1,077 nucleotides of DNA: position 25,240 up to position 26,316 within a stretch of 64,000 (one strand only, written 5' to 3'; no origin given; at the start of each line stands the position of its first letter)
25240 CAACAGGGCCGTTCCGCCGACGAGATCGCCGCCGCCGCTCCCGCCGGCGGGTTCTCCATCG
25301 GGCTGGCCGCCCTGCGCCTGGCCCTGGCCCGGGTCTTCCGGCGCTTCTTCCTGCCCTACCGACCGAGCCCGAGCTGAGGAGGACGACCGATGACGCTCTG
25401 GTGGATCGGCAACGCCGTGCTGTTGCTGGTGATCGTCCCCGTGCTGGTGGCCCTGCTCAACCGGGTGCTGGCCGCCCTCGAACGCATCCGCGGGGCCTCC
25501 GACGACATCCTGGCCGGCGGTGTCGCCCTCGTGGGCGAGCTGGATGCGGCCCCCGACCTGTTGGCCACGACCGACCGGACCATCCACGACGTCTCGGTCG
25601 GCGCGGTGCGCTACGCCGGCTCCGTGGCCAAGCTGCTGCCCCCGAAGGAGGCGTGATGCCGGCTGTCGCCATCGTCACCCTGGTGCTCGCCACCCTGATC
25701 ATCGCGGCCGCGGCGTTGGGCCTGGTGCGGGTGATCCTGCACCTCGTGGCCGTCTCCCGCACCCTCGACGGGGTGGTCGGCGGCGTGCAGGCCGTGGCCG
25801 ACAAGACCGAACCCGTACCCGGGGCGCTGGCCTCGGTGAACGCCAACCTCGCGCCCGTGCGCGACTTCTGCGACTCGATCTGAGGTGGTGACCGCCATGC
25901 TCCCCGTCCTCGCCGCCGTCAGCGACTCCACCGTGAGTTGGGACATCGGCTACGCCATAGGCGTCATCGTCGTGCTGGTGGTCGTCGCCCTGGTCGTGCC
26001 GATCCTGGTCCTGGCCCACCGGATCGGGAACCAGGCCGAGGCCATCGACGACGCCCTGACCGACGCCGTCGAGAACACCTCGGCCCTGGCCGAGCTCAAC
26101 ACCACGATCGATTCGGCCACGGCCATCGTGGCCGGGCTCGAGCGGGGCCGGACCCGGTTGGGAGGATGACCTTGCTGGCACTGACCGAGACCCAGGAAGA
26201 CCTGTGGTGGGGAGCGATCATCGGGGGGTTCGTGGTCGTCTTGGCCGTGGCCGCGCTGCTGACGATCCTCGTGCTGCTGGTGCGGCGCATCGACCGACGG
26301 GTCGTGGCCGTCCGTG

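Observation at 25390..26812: Array of five translationally coupled small single-pass membrane proteins directly after coxG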

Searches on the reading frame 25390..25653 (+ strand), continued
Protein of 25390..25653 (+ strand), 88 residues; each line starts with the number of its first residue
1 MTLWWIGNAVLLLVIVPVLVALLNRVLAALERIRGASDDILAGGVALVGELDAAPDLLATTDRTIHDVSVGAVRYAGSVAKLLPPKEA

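Call 65: search_solved_structures(query=L092:4346-6205:+, max_evalue=1e-20)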
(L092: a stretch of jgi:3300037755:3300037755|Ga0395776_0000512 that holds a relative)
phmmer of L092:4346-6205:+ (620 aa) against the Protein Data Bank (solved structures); distinct sequences matched with E-value up to 1e-20: 55.
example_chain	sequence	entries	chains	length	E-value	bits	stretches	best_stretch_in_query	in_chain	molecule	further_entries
5aa5_C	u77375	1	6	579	8.8e-148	496.6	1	48-600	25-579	NIFE-HYDROGENASE LARGE SUBUNIT, HOFG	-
5jrd_L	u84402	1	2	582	3.9e-52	180.6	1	199-600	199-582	Hydrogenase-1 large chain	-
5lmm_L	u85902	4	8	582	7.6e-52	179.7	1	199-600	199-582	Hydrogenase-1 large chain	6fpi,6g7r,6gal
3uqy_L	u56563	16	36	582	7.6e-52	179.7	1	199-600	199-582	Hydrogenase-1 large chain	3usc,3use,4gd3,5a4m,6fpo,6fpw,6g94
5lry_L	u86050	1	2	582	1e-51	179.2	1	199-600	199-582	Hydrogenase-1 large chain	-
4ue3_LLL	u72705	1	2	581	2e-51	178.3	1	199-600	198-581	Hydrogenase-1 large chain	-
5a4i_L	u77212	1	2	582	3.7e-51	177.4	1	199-600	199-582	Hydrogenase-1 large chain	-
1h2a_L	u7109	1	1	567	5.7e-51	176.8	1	378-604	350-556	HYDROGENASE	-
5a4f_L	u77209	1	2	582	9.5e-51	176.1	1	199-600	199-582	Hydrogenase-1 large chain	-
5adu_L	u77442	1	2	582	1.8e-50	175.1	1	199-600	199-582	Hydrogenase-1 large chain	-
1ubh_L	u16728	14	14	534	6.3e-50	173.4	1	377-600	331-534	Periplasmic [NiFe] hydrogenase large subunit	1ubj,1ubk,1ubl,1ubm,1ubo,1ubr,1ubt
5xle_L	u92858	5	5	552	7.9e-50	173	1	378-600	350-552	Periplasmic [NiFe] hydrogenase large subunit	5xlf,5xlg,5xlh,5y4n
4u9h_L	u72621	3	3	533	8.4e-50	173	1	47-600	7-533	Periplasmic [NiFe] hydrogenase large subunit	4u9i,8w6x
1h2r_L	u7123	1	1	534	9e-50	172.9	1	377-600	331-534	PROTEIN (PERIPLASMIC [NIFE] HYDROGENASE LARGE SUBUNIT)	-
1frf_L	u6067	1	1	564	1.4e-47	165.6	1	378-601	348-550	[NI-FE] HYDROGENASE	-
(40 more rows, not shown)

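Call 74: find_related_loci(query=P0243, collection=metagenome_contigs, flank=10000)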
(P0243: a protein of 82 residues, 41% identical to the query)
Query P0243 (82 aa) in metagenome_contigs; peptide patterns used: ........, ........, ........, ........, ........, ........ (x = any residue, [..] = any of these).
600 stretches matched a pattern (row limit reached: there are more); 3 encode a relative of the query (tblastn E <= 1e-3); 3 distinct loci.
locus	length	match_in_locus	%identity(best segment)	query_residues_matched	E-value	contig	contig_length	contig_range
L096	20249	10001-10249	43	1-82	3e-18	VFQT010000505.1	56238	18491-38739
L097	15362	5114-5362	42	1-82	5e-12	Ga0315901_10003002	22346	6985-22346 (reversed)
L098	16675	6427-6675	41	1-82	4e-10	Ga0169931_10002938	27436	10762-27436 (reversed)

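Call 76: find_encoding_contigs(protein=P0349, flank=10000, max_places=2)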
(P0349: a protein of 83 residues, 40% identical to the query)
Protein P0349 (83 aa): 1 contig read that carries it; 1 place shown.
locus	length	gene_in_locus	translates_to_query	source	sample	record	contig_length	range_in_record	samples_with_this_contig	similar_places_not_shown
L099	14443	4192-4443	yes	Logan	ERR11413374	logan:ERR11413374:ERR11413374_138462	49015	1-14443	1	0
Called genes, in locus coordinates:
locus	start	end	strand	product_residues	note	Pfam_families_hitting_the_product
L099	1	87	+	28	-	?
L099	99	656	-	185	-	PF01106:NifU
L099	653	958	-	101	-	-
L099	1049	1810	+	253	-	PF00142:Fer4_NifH (weak), PF01656:CbiA, PF02374:ArsA_ATPase (weak), PF10609:ParA (weak), PF13614:AAA_31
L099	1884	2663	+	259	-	-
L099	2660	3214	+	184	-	PF10708:DUF2510 (weak)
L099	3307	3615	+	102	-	-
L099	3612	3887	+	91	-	-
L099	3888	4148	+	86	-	-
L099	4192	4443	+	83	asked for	-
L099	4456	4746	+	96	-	-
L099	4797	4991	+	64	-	PF06348:DUF1059 (weak)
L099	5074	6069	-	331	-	-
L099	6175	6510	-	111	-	-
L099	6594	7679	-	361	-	PF00586:AIRS, PF02769:AIRS_C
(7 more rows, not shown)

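Call 77: find_encoding_contigs(protein=P0261, flank=10000, max_places=2)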
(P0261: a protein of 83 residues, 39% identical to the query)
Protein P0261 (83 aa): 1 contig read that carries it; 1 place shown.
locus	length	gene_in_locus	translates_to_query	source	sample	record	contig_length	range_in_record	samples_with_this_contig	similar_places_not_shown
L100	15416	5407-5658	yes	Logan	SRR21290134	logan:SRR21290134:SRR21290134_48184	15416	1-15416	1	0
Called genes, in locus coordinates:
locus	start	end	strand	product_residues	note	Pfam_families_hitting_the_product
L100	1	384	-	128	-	?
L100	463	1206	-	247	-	-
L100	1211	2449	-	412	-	PF13428:TPR_14 (faint), PF00515:TPR_1 (faint), PF07719:TPR_2 (faint), PF13181:TPR_8 (faint), PF13374:TPR_10 (faint), PF13432:TPR_16 (weak), PF13424:TPR_12 (weak), PF13432:TPR_16 (weak)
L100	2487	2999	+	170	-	PF01750:HycI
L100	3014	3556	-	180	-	PF01106:NifU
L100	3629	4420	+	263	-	PF01656:CbiA, PF02374:ArsA_ATPase (weak), PF10609:ParA (faint), PF13614:AAA_31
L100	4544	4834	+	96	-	-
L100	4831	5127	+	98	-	-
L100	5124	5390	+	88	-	-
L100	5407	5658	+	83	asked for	-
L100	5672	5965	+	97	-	-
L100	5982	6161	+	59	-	PF06348:DUF1059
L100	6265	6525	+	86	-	PF01455:HupF_HypC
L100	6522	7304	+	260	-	PF19927:DUF6390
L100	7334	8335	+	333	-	PF13531:SBP_bac_11, PF01547:SBP_bac_1, PF13416:SBP_bac_8, PF13343:SBP_bac_6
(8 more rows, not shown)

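Call 84: predict_structure(alignment_id=A9)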
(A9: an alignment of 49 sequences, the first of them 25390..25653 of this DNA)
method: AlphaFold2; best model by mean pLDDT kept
length: 88 residues; sequences in the alignment: 49
mean_pLDDT: 86.3   pTM: 0.38
mean pLDDT of the five models: 86.3, 85.5, 85.3, 84.8, 82.0
residues with pLDDT >= 90: 28; 70-90: 57; 50-70: 3; < 50: 0
segments of 3 or more residues with pLDDT < 50: none
pLDDT, mean of each block of 10 residues (from residue 1): 87 95 94 88 82 79 88 88 73
secondary structure, 60 per line:
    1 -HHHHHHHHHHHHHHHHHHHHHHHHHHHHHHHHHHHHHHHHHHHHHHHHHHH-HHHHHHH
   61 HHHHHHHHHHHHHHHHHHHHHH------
elements in order: H2-52 H54-82

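Call 88: fold_search(model_id=the predicted structure, library=pdb)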
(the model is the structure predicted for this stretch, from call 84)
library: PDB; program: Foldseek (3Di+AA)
matches with E <= 10: 0; with E <= 0.001: 0
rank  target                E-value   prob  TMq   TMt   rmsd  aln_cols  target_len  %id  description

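Call 90: search_protein_families(library=pfam, proteins=[L087:2116-2826:+, L087:2845-3588:+, L087:3600-4334:+, L087:4334-4963:+, L092:9498-9923:+, L092:6220-6693:+, L092:7220-7714:+, L092:10514-10687:+], max_evalue=0.01)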
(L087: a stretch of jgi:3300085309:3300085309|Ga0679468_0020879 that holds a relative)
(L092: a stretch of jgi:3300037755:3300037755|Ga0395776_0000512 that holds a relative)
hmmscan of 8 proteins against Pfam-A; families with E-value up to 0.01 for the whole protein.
L087:2116-2826:+ (237 aa): 3 families
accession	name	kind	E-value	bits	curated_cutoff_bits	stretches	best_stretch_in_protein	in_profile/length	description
PF06103.16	DUF948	-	0.00015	22.3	37.2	0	102-163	17-78/89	Bacterial protein of unknown function (DUF948)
PF01601.21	CoV_S2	-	0.0019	17.4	40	1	95-206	204-308/521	Coronavirus spike glycoprotein S2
PF06009.19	Laminin_II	-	0.0057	17.1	33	0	131-195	5-69/138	Laminin Domain II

L087:2845-3588:+ (248 aa): 1 family
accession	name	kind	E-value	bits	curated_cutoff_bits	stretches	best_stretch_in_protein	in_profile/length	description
PF06009.19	Laminin_II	-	0.00051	20.5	33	0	75-134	4-63/138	Laminin Domain II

L087:3600-4334:+ (245 aa): 8 families
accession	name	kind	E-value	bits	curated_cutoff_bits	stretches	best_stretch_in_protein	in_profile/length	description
PF07889.17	DUF1664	-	2.1e-06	28.2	34.6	1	88-161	48-121/124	Protein of unknown function (DUF1664)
PF06009.19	Laminin_II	-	2.5e-06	28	33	1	100-157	11-68/138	Laminin Domain II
PF20667.3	Sec10_N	-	9.7e-05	22.9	27.4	0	80-119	44-83/118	Exocyst complex component Sec10, N-terminal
PF06419.17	COG6_N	-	0.0002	21.9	27.4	0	87-147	28-88/114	Conserved oligomeric complex COG6, N-terminal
PF11887.13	Mce4_CUP1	-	0.00032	20.8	32.6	1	65-160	34-129/222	Cholesterol uptake porter CUP1 of Mce4, putative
PF06103.16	DUF948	-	0.00042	20.9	37.2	0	123-167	40-87/89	Bacterial protein of unknown function (DUF948)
PF06013.18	WXG100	-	0.0019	18.9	27.3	0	125-163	2-40/86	Proteins of 100 residues with WXG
PF23991.1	DUF7310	-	0.0055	17.6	40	0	128-169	24-65/83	Coiled-coil region of unknown function (DUF7310)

L087:4334-4963:+ (210 aa): 0 families

L092:9498-9923:+ (142 aa): 0 families

L092:6220-6693:+ (158 aa): 1 family
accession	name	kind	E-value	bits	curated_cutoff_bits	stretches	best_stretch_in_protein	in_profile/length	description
PF01750.23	HycI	-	0.0035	17.6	23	1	45-155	26-130/130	Hydrogenase maturation protease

L092:7220-7714:+ (165 aa): 0 families

L092:10514-10687:+ (58 aa): 1 family
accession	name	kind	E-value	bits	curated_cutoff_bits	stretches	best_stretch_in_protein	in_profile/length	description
PF06348.16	DUF1059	-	5.3e-14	52.6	21.1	1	4-55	3-54/56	Protein of unknown function (DUF1059)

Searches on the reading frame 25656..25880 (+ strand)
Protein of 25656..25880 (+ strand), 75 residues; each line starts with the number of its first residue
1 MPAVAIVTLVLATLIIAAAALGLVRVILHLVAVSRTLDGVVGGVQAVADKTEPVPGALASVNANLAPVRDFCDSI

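Call 4: search_protein_families(library=pfam, proteins=[window:25656-25880:+], max_evalue=10)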
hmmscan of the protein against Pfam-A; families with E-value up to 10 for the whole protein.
window:25656-25880:+ (75 aa): 1 family
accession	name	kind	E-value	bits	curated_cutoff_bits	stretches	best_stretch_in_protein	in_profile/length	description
PF06103.16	DUF948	-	0.042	14.5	37.2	1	12-61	2-52/89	Bacterial protein of unknown function (DUF948)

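Call 5: search_protein_families(library=ncbifam, proteins=[window:25656-25880:+], max_evalue=10)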
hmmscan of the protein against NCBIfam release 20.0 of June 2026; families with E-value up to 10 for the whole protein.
window:25656-25880:+ (75 aa): 0 families

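Call 34: search_protein_families(library=pfam, alignment_id=A2, max_evalue=1)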
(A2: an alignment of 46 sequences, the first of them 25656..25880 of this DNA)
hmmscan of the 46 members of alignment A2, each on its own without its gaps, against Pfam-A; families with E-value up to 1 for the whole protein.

A. member 1, window:25656-25880:+ (75 aa): 1 family
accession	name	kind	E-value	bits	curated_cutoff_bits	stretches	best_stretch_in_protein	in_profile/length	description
PF06103.16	DUF948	-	0.042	14.5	37.2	1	12-61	2-52/89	Bacterial protein of unknown function (DUF948)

B. families by the number of members that match (of 46 scanned): 27 families (the first 25 are shown)
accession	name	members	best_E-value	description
PF19470.4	DUF6007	12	0.0059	Family of unknown function (DUF6007)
PF06103.16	DUF948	11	0.0079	Bacterial protein of unknown function (DUF948)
PF20520.3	Ac45-VOA1_TM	6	0.0091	V0 complex accessory subunit Ac45/VOA1 transmembrane domain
PF25686.1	Betaherpes_U91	4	0.088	Betaherpesvirus U91 protein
PF02723.19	CoV_E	4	0.12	Coronavirus small envelope protein E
PF06271.18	RDD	3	0.0079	RDD family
PF05140.19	ResB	3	0.016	ResB-like family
PF15354.11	KAAG1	3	0.061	Kidney-associated antigen 1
PF21800.4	KH_KRR1_2nd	2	0.031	KRR1 small subunit processome component, second KH domain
PF22155.1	Mre11_acc_DNA_cap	2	0.034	Mre11 accessory DNA binding capping domain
PF14316.11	DUF4381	2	0.11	Domain of unknown function (DUF4381)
PF07332.16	Phage_holin_3_6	2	0.11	Putative Actinobacterial Holin-X, holin superfamily III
PF03839.21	Sec62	2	0.13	Translocation protein Sec62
PF22571.1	LiaI-LiaF-TM_PspC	1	0.0014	PspC transmembrane region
PF19744.4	DUF6232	1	0.019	Family of unknown function (DUF6232)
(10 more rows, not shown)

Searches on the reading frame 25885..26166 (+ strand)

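Call 4: search_protein_families(library=pfam, proteins=[window:25885-26166:+], max_evalue=10)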
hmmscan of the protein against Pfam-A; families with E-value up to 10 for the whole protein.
window:25885-26166:+ (94 aa): 1 family
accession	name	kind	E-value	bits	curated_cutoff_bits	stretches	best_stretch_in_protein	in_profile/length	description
PF06097.16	DUF945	-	0.23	10.9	26.8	1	28-73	6-48/460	Bacterial protein of unknown function (DUF945)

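Call 5: search_protein_families(library=ncbifam, proteins=[window:25885-26166:+], max_evalue=10)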
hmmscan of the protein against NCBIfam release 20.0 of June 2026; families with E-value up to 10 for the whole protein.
window:25885-26166:+ (94 aa): 6 families
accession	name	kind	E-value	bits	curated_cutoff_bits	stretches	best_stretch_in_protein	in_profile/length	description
TIGR02587.1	TIGR02587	hypoth_equivalog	0.019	14.4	183.7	1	18-65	27-76/271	TIGR02587 family membrane protein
TIGR03495.1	phage_LysB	equivalog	0.033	14.5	92.75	1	29-92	3-66/135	Rz-like lysis system protein LysB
NF046074.1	UpsB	equivalog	0.035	14.2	70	1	27-62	10-46/126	pilin subunit UpsB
NF005826.1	PRK07718.1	equivalog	0.075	13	140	1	27-82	11-67/143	flagellar basal body-associated protein FliL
NF051431.1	Rv0361_Cterm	subfamily_domain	0.53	10.5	37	1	21-64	5-49/140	Rv0361 family membrane protein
NF037998.2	RND_1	equivalog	1.8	6.1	400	1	8-44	1168-1205/1237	protein translocase SecDF, variant type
